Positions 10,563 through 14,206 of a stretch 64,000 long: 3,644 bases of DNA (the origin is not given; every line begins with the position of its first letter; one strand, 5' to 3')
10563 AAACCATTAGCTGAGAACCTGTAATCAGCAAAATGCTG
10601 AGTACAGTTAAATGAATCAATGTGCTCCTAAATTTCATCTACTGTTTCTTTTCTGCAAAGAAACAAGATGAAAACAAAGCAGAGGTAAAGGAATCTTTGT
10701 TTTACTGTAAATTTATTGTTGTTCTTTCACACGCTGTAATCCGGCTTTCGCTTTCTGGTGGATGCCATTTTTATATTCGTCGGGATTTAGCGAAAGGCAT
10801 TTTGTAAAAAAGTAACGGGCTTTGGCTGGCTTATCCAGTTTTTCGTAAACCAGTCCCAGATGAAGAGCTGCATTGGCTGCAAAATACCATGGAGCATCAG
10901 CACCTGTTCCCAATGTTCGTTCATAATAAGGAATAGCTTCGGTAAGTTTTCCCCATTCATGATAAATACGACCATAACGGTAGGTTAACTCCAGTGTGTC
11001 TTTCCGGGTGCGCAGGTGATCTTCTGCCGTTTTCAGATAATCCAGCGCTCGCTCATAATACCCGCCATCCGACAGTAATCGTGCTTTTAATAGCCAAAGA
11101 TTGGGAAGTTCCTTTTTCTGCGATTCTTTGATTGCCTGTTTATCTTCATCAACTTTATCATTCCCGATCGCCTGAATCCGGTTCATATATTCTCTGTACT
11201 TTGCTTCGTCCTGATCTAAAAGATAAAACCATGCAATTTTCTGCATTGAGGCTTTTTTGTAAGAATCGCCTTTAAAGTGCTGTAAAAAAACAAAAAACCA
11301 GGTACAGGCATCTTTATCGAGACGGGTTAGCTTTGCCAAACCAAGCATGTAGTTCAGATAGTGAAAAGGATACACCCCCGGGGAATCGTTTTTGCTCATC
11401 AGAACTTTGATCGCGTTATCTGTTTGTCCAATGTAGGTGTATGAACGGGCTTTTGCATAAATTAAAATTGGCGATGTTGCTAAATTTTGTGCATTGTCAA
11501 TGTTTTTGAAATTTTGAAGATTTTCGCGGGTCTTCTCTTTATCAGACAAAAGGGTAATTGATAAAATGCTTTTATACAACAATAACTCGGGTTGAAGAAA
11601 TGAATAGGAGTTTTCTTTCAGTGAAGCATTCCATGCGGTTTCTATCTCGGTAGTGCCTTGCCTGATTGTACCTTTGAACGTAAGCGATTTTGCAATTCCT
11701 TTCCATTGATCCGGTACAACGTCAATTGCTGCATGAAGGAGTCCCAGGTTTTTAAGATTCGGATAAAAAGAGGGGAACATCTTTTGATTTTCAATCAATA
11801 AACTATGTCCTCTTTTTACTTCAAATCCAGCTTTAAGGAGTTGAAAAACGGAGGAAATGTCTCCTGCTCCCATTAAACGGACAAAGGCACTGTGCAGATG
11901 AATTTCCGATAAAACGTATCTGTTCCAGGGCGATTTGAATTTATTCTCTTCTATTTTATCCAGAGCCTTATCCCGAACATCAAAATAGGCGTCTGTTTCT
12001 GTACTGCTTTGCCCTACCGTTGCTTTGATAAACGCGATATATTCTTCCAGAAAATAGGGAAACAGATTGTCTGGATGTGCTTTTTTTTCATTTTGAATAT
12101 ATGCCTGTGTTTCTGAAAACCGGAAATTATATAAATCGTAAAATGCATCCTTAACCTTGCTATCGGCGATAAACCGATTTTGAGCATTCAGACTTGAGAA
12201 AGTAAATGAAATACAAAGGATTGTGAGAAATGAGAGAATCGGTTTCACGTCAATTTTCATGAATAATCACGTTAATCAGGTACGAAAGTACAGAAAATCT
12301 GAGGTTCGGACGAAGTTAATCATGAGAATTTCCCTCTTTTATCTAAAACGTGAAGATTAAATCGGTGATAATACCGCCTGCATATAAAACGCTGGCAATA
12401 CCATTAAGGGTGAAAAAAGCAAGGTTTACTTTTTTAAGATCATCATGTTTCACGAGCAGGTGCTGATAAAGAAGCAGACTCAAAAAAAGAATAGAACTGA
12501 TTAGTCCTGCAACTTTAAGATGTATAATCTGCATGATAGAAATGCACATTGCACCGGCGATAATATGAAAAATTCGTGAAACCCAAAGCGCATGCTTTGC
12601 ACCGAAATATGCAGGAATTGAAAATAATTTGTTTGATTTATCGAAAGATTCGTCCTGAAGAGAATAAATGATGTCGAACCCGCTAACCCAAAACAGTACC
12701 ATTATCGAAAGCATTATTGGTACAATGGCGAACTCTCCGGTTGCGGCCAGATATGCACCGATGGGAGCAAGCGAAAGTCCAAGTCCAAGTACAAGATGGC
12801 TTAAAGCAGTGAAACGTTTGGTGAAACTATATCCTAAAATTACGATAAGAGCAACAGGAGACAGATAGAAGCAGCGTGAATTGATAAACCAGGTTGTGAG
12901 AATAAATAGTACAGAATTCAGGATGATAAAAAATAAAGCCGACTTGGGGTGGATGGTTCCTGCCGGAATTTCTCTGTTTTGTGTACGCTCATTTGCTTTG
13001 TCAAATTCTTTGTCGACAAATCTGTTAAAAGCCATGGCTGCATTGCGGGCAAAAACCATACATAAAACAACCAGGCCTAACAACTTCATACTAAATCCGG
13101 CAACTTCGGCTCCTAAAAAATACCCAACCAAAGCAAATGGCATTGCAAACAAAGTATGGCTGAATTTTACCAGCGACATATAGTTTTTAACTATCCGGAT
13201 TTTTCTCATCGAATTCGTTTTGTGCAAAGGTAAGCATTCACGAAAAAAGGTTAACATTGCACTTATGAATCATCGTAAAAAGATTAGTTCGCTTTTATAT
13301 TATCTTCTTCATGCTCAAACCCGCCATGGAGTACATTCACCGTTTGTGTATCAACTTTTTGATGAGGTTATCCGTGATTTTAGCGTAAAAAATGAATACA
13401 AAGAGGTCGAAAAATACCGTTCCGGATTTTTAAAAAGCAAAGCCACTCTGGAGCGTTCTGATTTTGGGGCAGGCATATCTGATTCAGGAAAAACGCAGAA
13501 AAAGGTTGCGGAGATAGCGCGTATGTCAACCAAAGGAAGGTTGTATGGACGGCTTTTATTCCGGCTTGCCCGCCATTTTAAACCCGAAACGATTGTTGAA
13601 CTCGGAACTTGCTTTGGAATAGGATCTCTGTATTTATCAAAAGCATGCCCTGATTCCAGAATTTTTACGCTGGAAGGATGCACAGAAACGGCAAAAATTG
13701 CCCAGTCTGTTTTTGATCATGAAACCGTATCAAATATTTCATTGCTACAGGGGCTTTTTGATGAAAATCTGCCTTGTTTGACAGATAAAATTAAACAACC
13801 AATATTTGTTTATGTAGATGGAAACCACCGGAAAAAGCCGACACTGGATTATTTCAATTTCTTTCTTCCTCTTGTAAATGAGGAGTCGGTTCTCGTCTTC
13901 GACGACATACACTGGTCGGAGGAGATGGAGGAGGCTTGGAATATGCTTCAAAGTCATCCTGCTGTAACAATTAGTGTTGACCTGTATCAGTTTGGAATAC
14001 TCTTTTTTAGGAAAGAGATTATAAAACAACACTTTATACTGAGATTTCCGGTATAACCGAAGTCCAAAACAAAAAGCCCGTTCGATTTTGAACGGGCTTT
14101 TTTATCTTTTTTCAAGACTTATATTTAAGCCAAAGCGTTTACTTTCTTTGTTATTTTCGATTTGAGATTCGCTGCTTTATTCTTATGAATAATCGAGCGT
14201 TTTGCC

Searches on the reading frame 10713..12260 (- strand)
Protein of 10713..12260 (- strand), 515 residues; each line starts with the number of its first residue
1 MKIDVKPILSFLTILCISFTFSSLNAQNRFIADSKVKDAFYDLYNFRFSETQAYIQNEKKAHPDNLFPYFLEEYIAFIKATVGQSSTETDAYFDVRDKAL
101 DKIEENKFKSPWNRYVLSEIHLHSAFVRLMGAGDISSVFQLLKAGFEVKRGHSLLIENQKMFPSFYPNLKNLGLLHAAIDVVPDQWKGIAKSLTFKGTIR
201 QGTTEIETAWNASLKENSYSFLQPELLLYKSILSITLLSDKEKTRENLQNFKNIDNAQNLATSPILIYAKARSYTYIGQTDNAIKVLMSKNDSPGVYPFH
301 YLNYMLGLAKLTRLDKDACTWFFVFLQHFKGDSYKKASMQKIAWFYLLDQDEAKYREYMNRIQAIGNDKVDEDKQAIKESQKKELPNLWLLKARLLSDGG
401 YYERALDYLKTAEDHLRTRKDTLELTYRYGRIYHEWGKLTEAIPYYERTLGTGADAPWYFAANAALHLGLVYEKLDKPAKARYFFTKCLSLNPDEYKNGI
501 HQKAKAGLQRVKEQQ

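Call 54: search_protein_families(library=pfam, proteins=[window:10713-12260:-], max_evalue=0.001)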
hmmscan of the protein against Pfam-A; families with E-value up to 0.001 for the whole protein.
window:10713-12260:- (515 aa): 8 families
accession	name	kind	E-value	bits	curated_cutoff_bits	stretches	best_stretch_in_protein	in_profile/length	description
PF13181.12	TPR_8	-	2.3e-14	52.7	25.7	0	463-494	2-33/34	Tetratricopeptide repeat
PF07719.23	TPR_2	-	7.5e-10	38.6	27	1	463-494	2-33/34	Tetratricopeptide repeat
PF13424.12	TPR_12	-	4.7e-09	36.7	30.1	1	422-491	2-74/77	Tetratricopeptide repeat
PF00515.34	TPR_1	-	1.6e-08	34.4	27.8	1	464-494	3-33/34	Tetratricopeptide repeat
PF13428.12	TPR_14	-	4e-08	33.6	23.5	0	386-415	1-30/44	Tetratricopeptide repeat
PF13176.12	TPR_7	-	9.7e-07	28.9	27.9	0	430-451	6-27/36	Tetratricopeptide repeat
PF13432.12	TPR_16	-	6.1e-06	27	32.7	1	390-457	1-65/65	Tetratricopeptide repeat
PF13174.12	TPR_6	-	5.4e-05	24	26.3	0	464-494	2-32/33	Tetratricopeptide repeat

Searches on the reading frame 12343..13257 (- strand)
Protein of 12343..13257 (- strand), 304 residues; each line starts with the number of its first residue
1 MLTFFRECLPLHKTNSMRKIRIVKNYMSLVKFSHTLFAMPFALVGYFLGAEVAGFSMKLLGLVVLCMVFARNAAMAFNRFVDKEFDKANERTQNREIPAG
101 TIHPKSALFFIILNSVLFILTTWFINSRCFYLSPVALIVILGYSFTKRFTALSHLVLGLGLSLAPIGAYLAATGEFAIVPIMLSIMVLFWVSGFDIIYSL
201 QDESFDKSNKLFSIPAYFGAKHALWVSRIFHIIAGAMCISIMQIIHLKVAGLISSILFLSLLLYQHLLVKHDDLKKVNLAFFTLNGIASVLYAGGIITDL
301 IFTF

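Call 55: search_protein_families(library=pfam, proteins=[window:12343-13257:-], max_evalue=0.001)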
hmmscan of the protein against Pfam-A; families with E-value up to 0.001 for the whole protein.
window:12343-13257:- (304 aa): 1 family
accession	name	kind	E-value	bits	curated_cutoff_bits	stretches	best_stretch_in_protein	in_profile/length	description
PF01040.23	UbiA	-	1.3e-49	169.2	34.2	1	38-285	1-248/250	UbiA prenyltransferase family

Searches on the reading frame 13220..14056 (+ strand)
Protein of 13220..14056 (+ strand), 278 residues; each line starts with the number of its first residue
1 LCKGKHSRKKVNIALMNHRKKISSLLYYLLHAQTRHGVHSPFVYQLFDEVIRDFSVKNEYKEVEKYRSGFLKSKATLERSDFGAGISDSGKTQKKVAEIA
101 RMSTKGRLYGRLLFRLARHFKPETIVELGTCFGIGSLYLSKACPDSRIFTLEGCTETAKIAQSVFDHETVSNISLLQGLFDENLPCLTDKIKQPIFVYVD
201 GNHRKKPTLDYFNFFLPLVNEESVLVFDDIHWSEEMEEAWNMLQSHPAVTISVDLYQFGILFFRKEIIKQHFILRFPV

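Call 55: search_protein_families(library=pfam, proteins=[window:13220-14056:+], max_evalue=0.001)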
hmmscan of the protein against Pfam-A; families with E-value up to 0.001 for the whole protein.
window:13220-14056:+ (278 aa): 3 families
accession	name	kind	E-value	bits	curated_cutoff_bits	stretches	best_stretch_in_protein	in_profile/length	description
PF13578.12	Methyltransf_24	-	2e-11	45.1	26.3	1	126-230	1-105/105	Methyltransferase domain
PF01596.23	Methyltransf_3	-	2.3e-05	24.3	22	1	110-239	33-164/204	O-methyltransferase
PF04989.18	RMNT_CmcI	-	0.00077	19.7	23.2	0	119-231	30-149/206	Rhamnosyl O-methyltransferase/CmcI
